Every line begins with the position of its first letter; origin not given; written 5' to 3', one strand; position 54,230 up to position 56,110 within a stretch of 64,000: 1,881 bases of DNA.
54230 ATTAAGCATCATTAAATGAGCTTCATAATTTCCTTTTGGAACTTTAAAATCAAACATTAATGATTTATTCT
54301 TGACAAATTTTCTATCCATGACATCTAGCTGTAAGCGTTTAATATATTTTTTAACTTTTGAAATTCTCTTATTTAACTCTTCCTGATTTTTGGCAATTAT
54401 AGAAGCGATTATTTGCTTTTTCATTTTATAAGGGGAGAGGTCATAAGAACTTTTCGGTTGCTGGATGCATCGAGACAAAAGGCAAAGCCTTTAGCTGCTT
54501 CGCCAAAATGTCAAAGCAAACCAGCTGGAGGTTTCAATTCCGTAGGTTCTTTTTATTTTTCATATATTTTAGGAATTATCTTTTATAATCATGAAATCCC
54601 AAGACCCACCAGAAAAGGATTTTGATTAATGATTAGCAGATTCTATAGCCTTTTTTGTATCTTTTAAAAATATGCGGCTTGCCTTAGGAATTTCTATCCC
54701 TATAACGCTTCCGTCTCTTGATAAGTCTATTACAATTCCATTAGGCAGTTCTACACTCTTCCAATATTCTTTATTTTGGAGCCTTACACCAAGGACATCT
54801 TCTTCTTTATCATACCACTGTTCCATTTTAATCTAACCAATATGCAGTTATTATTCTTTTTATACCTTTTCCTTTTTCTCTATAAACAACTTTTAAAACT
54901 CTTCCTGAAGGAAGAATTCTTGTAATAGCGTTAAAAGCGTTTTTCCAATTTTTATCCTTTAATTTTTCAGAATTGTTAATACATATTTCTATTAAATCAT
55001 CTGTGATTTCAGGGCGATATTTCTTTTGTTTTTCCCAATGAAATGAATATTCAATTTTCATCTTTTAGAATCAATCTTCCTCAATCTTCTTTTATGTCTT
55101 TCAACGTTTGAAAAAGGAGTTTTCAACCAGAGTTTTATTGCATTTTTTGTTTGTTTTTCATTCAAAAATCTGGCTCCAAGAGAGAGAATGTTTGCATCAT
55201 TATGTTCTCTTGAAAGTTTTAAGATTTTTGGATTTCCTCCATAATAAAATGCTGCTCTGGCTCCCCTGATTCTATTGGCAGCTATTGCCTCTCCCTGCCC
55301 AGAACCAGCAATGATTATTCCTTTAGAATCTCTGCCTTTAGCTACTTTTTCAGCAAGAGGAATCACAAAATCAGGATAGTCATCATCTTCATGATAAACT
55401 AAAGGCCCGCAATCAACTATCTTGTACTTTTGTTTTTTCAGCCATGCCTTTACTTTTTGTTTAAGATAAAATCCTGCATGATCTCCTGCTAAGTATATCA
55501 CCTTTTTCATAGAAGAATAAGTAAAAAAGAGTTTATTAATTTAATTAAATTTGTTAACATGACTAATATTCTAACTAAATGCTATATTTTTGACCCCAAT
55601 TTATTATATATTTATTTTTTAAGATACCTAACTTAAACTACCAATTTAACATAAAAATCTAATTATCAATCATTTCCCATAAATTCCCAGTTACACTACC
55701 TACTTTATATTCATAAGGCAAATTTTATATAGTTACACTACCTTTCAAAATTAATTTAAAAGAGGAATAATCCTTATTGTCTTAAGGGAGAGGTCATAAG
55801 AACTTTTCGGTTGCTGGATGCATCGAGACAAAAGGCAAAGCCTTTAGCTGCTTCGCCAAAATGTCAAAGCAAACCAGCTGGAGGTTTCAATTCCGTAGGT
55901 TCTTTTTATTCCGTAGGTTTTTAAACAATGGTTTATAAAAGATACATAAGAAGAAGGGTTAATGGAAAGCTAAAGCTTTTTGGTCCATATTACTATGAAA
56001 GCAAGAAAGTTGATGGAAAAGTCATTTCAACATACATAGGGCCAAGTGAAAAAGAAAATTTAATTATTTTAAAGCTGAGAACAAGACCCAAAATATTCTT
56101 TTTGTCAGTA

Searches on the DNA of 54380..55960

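Call 70: search_rna_families(source=window, start=54380, end=55960, threshold=evalue, max_evalue=1, show_alignments=2)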
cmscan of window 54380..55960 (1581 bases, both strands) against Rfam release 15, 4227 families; matches with E-value up to 1: 2.
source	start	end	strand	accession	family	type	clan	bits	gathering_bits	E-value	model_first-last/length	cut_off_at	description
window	54932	55031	-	RF02747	FtrA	Gene; sRNA;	-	26.8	134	0.28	1-111/111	no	Francisella sRNA A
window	54499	54623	-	RF00618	U4atac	Gene; snRNA; splicing;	CL00007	20.4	53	0.87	1-132/132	no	U4atac minor spliceosomal RNA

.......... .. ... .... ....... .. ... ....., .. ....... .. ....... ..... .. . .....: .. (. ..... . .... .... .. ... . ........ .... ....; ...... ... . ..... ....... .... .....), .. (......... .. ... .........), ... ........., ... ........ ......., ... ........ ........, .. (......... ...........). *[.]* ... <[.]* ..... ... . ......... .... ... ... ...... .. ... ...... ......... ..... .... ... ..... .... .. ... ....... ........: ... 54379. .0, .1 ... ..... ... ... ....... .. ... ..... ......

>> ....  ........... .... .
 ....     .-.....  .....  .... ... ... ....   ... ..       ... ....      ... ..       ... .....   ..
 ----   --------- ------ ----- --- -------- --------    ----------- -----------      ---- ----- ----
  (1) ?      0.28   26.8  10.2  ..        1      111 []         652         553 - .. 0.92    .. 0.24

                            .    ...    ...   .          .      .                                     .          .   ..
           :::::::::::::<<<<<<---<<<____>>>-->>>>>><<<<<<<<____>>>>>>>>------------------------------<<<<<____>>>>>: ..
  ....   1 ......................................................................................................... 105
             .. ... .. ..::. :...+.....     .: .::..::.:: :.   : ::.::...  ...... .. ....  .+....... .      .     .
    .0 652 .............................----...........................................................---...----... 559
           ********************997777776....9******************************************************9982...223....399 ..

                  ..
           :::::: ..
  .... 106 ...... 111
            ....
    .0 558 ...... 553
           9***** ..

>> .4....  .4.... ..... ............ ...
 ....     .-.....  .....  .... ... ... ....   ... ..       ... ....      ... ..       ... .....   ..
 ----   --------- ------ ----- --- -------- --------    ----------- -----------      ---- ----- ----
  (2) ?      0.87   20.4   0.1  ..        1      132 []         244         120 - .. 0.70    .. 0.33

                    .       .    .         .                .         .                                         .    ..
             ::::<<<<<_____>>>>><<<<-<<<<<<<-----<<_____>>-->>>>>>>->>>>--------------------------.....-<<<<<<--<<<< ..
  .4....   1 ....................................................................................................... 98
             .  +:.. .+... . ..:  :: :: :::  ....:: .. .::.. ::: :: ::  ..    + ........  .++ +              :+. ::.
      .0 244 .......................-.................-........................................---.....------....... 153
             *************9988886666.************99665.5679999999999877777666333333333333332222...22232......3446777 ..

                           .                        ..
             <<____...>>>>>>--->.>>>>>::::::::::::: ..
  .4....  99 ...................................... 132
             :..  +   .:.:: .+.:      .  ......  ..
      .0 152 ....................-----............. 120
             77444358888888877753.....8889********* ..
